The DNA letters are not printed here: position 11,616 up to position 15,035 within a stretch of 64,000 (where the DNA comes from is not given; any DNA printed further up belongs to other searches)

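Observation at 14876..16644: HTH-dcm-vsr module translationally fused to the 5' end of the DISARM operon, giving both adenine and cytosine methylases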

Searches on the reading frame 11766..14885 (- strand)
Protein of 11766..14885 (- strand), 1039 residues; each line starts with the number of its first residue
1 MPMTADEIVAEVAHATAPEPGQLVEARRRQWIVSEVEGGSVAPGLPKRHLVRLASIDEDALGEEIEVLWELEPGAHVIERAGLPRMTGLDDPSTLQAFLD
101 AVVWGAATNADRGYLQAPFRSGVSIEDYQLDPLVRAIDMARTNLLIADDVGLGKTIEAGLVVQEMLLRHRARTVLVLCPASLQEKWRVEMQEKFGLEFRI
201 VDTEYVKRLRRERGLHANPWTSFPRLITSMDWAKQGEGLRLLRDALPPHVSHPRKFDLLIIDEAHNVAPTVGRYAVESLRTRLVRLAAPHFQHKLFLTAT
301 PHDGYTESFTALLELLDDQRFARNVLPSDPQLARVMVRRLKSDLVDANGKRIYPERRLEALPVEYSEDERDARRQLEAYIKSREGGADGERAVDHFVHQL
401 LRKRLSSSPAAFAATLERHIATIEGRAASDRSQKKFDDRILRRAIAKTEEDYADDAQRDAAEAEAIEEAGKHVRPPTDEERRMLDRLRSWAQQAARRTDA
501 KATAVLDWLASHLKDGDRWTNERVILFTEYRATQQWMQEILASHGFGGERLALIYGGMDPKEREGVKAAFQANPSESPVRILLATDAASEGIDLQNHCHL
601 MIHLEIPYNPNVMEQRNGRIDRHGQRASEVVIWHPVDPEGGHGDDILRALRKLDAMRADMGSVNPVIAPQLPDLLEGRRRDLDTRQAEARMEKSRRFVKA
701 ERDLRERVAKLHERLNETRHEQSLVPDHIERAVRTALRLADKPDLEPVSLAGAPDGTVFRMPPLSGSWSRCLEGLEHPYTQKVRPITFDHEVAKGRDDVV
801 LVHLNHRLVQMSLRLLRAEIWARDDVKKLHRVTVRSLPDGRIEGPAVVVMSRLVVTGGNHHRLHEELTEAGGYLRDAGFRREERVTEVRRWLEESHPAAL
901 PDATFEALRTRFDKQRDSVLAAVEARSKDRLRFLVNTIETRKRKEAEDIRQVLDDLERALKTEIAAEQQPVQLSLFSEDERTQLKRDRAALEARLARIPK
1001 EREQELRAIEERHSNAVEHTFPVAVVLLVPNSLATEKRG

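Call 5: search_protein_families(library=pfam, proteins=[window:11766-14885:-], max_evalue=0.01)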
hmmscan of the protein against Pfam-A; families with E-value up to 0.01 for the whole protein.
window:11766-14885:- (1039 aa): 5 families
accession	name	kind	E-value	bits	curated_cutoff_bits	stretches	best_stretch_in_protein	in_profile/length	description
PF00271.37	Helicase_C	-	8.5e-17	61.8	23.5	1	518-624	12-110/110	Helicase conserved C-terminal domain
PF00176.29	SNF2-rel_dom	-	2.6e-12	46.9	24.9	1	140-321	16-183/290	SNF2-related domain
PF04851.21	ResIII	-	1.5e-06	28.7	22.5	1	133-302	15-163/164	Type III restriction enzyme, res subunit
PF13307.12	Helicase_C_2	-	4.6e-05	24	25.3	1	523-625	12-115/170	Helicase C-terminal domain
PF00270.35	DEAD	-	6.2e-05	23.2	26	1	141-303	14-162/167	DEAD/DEAH box helicase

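Call 6: search_protein_families(library=padloc, proteins=[window:11766-14885:-], max_evalue=0.001)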
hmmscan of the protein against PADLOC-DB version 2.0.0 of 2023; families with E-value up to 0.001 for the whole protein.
window:11766-14885:- (1039 aa): 42 families (the best 25 are shown)
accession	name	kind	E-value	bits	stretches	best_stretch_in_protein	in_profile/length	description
PDLC02572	DrmA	-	0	1590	1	15-1038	11-1042/1043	DrmA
PDLC02621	DrmD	-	0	1462.9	1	11-1034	6-1038/1040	DrmD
PDLC02632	DrmD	-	0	1074.8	1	12-652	10-660/662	DrmD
PDLC02624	DrmD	-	3.1e-285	945.8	1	162-766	2-615/652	DrmD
PDLC02633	DrmD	-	3.6e-249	827.1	1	12-822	5-839/839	DrmD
PDLC02629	DrmD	-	1.2e-235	780.8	1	539-1033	1-502/508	DrmD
PDLC02622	DrmD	-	6.4e-202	669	1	13-407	11-408/422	DrmD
PDLC02628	DrmD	-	6.8e-158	523.3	1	683-1033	17-367/373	DrmD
PDLC02625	DrmD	-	8.3e-95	316.9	1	310-1028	67-778/792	DrmD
PDLC02631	DrmD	-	6.3e-88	292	1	822-1033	10-221/227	DrmD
PDLC02504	BrxHI|BrxHII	-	1.3e-84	282.8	1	113-666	98-623/971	BrxHII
PDLC02500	BrxHI|BrxHII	-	8.2e-79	264.2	1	112-628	78-578/933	BrxHI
PDLC00659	HmaA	-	9.3e-73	243.6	1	145-660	126-646/1176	SNF2 helicase / DEAD-box helicase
PDLC02618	DrmD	-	1.7e-61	206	1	16-274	2-255/273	DrmD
PDLC02620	DrmD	-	1.1e-50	170.5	1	135-729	111-679/1060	DrmD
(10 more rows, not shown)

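Call 15: find_related_loci(query=window:11766-14885:-, collection=genome_contigs, flank=10000)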
Query window:11766-14885:- (1039 aa) in genome_contigs; peptide patterns used: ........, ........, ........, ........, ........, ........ (x = any residue, [..] = any of these).
206 stretches matched a pattern; 118 encode a relative of the query (tblastn E <= 1e-3); the best 80 are kept; 80 distinct loci.
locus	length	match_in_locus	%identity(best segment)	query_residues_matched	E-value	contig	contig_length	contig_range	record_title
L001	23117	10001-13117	98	1-1039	0e+0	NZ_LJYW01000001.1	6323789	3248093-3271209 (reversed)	Prosthecomicrobium hirschii strain 16 C1, whole genome shotgun sequence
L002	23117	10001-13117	98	1-1039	0e+0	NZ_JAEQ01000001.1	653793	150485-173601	Chelativorans sp. J32 CheJ32DRAFT_scaffold_0.1_C, whole genome shotgun sequence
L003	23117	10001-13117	98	1-1039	0e+0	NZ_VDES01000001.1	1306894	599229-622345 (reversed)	Sphingomonas ursincola strain KR-99 scaffold_0_pilon, whole genome shotgun sequence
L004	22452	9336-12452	98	1-1039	0e+0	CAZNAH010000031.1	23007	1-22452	MAG TPA_asm: uncultured Hyphomicrobiaceae bacterium isolate SRP290908_co1_155 genome assembly, contig: NODE_2799_length_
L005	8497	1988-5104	97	1-1039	0e+0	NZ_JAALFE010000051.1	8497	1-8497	Rhodobacter kunshanensis strain HX-7-19 HX_7_19_scaffold51, whole genome shotgun sequence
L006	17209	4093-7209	97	1-1039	0e+0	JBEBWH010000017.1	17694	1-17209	MAG: Bradyrhizobium sp. isolate T2.bin.282 NODE_11076_length_17694_cov_7.896366, whole genome shotgun sequence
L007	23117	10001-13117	96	1-1039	0e+0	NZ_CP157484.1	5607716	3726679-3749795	Alsobacter sp. KACC 23698 chromosome, complete genome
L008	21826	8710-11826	96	1-1039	0e+0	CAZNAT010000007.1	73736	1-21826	MAG TPA_asm: uncultured Methylobacterium sp. isolate binchicken_co266_171 genome assembly, contig: NODE_778_length_73736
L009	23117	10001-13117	95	1-1039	0e+0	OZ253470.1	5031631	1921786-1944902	MAG: Alphaproteobacteria bacterium isolate a7ccd9af-0c44-4f0a-977f-77d708feff14 genome assembly, chromosome: 1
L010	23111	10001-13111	95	1-1038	0e+0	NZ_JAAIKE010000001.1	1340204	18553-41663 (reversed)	Pseudotabrizicola algicola strain ETT8 contig1, whole genome shotgun sequence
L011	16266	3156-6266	94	1-1038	0e+0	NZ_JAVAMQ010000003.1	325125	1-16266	Paracoccus spongiarum strain 2205BS29-5 3, whole genome shotgun sequence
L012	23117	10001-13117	93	1-1039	0e+0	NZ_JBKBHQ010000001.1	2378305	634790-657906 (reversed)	MAG: Brevundimonas sp. isolate 21I_069.bin.39 NODE_1_length_2378305_cov_63.376346, whole genome shotgun sequence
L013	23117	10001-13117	94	1-1039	0e+0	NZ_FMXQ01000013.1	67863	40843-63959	Bauldia litoralis strain ATCC 35022, whole genome shotgun sequence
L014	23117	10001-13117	95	1-1039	0e+0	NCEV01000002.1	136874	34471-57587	MAG: Caulobacter sp. 32-67-35 04302015_32_scaffold_81, whole genome shotgun sequence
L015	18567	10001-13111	94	1-1038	0e+0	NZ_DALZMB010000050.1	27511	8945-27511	MAG: Paracoccus sp. (in: a-proteobacteria) isolate CTOTU47519 NODE_200_length_27511_cov_5.576741, whole genome shotgun s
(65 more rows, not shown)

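Call 43: search_dna_similar(query=window:11766-14885:-, collection=plasmids, mode=protein, max_rows=40, max_evalue=1e-40)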
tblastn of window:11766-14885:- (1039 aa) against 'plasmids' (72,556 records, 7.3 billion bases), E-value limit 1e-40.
Records with a match: 68; places in all: 71; records where one place covers at least 80% of the query: 19.
Best place of each record, by identity: 90-95% 1; <60% 67.
By first word of the organism name: Planktothrix 8; Natrinema 5; Nostoc 4; Calothrix 3; Halobacterium 3; Pseudanabaena 2; Synechocystis 2; Ensifer 2; Trichormus 2; Thermus 2; and 33 more.
By predicted mobility (MOB-suite, as given by PLSDB): non-mobilizable 53; conjugative 11; mobilizable 4.
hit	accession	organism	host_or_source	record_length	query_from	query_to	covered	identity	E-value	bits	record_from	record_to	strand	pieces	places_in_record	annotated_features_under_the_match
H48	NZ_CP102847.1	Microvirga terrae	soil,soil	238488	3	1039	100%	90.8%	0e+0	1791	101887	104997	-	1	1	drmD: DISARM system SNF2-like helicase DrmD | very short patch repair endonuclease | type IIL restriction-modification enzyme MmeI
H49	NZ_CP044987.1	Deinococcus sp. AJ005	single cell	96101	18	1038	98%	58.1%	0e+0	1011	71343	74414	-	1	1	drmD: DISARM system SNF2-like helicase DrmD | type IIL restriction-modification enzyme MmeI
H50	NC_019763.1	Oscillatoria nigro-viridis PCC 7112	-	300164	18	1034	98%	48.9%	0e+0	923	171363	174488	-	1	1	drmD: DISARM system SNF2-like helicase DrmD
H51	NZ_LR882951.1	Planktothrix agardhii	-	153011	18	1033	98%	48.9%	0e+0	927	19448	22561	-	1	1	drmD: DISARM system SNF2-like helicase DrmD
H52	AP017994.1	Planktothrix agardhii NIES-204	-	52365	18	1033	98%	48.9%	0e+0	926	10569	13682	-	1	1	helicase domain protein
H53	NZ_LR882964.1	Planktothrix agardhii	-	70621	18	1033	98%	48.9%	0e+0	926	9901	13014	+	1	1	drmD: DISARM system SNF2-like helicase DrmD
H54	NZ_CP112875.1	Pseudanabaena galeata CCNP1313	-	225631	18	1033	98%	47.3%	0e+0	854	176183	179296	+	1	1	drmD: DISARM system SNF2-like helicase DrmD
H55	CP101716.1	Synechocystis sp. B12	cell culture,mangrove water from the ...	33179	93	1030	90%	46.9%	5e-126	825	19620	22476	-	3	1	none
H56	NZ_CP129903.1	Rhodococcus ruber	soil,bacterial genome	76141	1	1034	100%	42.3%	0e+0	647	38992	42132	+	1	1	drmD: DISARM system SNF2-like helicase DrmD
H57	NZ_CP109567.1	Nocardia sp. NBC_01377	-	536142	16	1033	98%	42.5%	0e+0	631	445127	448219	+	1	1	drmD: DISARM system SNF2-like helicase DrmD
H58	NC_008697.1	Nocardioides sp. JS614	-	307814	16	1034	98%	37.3%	6e-83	591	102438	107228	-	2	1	drmD: DISARM system SNF2-like helicase DrmD | IS1380 family transposase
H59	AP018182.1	Nostoc carneum NIES-2107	-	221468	19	1032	98%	33.7%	9e-132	449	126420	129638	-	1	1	SNF2-related helicase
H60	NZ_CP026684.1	Nostoc sp. 'Peltigera membranacea cyanobiont' N6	Lichen thallus,Peltigera membranacea ...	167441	21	1032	97%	33.1%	1e-127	437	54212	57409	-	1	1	drmD: DISARM system SNF2-like helicase DrmD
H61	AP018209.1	Calothrix brevissima NIES-22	-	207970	21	1032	97%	32.8%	5e-128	438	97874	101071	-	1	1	SNF2-related helicase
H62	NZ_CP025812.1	Sulfitobacter sp. SK025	Marine surface water,North Sea (surface ...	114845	6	1030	99%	30.5%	3e-110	385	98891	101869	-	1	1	DISARM system SNF2-like helicase DrmD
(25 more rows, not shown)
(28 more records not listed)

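Call 44: get_annotated_region(hit=H49, flank=15000)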
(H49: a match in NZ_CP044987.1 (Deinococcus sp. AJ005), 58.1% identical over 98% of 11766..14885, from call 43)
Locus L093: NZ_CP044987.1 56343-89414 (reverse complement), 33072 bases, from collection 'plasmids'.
description: Deinococcus sp. AJ005 plasmid p96k, complete sequence
organism: Deinococcus sp. AJ005 (NCBI taxid 2652443)
taxonomy: Bacteria; Deinococcota; Deinococci; Deinococcales; Deinococcaceae; Deinococcus; Deinococcus sp. AJ005
host: -; source: single cell; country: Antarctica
typing (MOB-suite, as given by PLSDB): non-mobilizable
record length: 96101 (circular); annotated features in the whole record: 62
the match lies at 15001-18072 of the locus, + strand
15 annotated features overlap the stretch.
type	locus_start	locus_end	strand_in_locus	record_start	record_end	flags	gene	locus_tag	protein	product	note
CDS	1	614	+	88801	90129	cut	-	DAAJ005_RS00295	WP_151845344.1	hypothetical protein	-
CDS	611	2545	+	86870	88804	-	-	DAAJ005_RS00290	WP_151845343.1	caspase family protein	-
CDS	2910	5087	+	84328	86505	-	-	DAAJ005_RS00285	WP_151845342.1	hypothetical protein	-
CDS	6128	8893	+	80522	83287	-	-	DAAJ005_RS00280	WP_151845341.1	TerD family protein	-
CDS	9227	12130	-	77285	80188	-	-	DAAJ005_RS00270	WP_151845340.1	DUF262 and DUF1524 domain-containing protein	-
CDS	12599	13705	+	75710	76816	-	-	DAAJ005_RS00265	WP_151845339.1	hypothetical protein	-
CDS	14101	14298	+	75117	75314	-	-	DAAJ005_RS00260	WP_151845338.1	hypothetical protein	-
CDS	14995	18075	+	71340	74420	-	drmD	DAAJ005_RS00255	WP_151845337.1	DISARM system SNF2-like helicase DrmD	-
CDS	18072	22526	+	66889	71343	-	-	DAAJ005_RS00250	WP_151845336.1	type IIL restriction-modification enzyme MmeI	-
CDS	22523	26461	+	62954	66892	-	drmA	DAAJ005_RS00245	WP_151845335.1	DISARM system helicase DrmA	-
CDS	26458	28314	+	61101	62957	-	-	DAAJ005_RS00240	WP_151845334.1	DUF1998 domain-containing protein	-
CDS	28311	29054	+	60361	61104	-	drmC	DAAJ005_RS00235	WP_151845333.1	DISARM system phospholipase D-like protein DrmC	-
CDS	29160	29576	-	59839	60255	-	-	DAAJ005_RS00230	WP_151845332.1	very short patch repair endonuclease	-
CDS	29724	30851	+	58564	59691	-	-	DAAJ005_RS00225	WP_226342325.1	DNA cytosine methyltransferase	GO:0006304 - DNA modification [Evidence IEA]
CDS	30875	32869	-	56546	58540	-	-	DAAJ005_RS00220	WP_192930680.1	ATP-binding protein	-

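Call 45: get_annotated_region(hit=H50, flank=14000)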
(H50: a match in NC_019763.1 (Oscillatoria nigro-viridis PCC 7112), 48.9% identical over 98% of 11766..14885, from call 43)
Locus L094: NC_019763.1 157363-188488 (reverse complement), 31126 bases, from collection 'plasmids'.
description: Oscillatoria nigro-viridis PCC 7112 plasmid pOSC7112.01, complete sequence
organism: Oscillatoria nigro-viridis PCC 7112 (NCBI taxid 179408)
taxonomy: Bacteria; Cyanobacteriota; Cyanophyceae; Oscillatoriales; Oscillatoriaceae; Oscillatoria; Oscillatoria nigro-viridis; Oscillatoria nigro-viridis PCC 7112
host: -; source: -; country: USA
typing (MOB-suite, as given by PLSDB): conjugative; replicon rep_cluster_1695; relaxase MOBP; mating-pair formation MPF_T
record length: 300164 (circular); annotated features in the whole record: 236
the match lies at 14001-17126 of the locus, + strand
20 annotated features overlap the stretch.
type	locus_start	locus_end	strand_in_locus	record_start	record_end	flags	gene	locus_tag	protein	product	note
CDS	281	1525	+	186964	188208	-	-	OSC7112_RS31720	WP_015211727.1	helix-turn-helix transcriptional regulator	-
CDS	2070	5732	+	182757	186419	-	-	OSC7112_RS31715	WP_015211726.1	plasmid replication protein, CyRepA1 family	-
CDS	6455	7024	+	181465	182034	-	-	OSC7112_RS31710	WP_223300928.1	hypothetical protein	-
CDS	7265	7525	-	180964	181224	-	-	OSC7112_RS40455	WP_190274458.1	hypothetical protein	-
CDS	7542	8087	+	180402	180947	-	-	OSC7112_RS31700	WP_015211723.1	site-specific integrase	GO:0015074 - DNA integration [Evidence IEA]; GO:0006310 - DNA recombination [Evidence IEA]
CDS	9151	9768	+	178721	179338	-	-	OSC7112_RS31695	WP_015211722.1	hypothetical protein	-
CDS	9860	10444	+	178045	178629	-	-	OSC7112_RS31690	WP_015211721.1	hypothetical protein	-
CDS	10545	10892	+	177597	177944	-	-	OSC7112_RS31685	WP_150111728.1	hypothetical protein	-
CDS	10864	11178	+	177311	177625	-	-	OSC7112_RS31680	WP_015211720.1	hypothetical protein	-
CDS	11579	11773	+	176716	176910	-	-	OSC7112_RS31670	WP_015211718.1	hypothetical protein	-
CDS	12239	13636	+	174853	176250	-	-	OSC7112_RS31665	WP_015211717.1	AAA family ATPase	-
CDS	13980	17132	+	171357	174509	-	drmD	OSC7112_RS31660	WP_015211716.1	DISARM system SNF2-like helicase DrmD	-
CDS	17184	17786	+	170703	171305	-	-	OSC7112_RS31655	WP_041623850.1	hypothetical protein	-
CDS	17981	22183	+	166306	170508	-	-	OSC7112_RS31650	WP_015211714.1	DNA methyltransferase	-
CDS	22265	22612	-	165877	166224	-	-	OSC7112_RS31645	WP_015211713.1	XisI protein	-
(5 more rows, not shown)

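Call 46: get_annotated_region(hit=H56, flank=14000)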
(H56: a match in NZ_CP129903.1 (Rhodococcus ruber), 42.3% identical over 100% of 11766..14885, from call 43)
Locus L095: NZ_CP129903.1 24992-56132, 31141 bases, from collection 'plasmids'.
description: Rhodococcus ruber strain Y14 plasmid unnamed4, complete sequence
organism: Rhodococcus ruber (NCBI taxid 1830)
taxonomy: Bacteria; Actinomycetota; Actinomycetes; Mycobacteriales; Nocardiaceae; Rhodococcus; Rhodococcus ruber
host: -; source: soil,bacterial genome; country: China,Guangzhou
typing (MOB-suite, as given by PLSDB): mobilizable; relaxase MOBF
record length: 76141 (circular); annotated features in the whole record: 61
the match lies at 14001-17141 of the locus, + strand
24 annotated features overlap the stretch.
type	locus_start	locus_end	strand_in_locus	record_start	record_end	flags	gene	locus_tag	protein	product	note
CDS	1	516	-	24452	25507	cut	-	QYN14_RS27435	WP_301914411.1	tyrosine-type recombinase/integrase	GO:0015074 - DNA integration [Evidence IEA]; GO:0006310 - DNA recombination [Evidence IEA]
CDS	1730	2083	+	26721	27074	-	-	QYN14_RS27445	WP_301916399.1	hypothetical protein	-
CDS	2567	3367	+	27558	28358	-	-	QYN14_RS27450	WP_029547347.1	AAA family ATPase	-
CDS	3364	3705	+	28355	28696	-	-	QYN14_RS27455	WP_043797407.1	hypothetical protein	-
CDS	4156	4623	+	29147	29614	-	-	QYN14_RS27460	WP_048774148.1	hypothetical protein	-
CDS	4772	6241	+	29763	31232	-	-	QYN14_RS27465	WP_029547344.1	ParB N-terminal domain-containing protein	-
CDS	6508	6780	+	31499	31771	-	-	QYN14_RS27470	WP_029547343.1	hypothetical protein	-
CDS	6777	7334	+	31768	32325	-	-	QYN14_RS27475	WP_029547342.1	DnaB-like helicase N-terminal domain-containing protein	GO:0006260 - DNA replication [Evidence IEA]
CDS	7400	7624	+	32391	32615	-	-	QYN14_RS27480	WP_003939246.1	hypothetical protein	-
CDS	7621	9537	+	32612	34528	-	-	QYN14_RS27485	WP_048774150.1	Fic family protein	-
CDS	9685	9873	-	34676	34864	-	-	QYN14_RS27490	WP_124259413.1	hypothetical protein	-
CDS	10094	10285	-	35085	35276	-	-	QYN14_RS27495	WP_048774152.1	hypothetical protein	-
CDS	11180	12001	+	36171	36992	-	-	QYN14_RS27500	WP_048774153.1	hypothetical protein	-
CDS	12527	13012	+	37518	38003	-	-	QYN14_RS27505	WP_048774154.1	TIR domain-containing protein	-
CDS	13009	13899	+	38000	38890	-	-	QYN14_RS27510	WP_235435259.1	HIT family protein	-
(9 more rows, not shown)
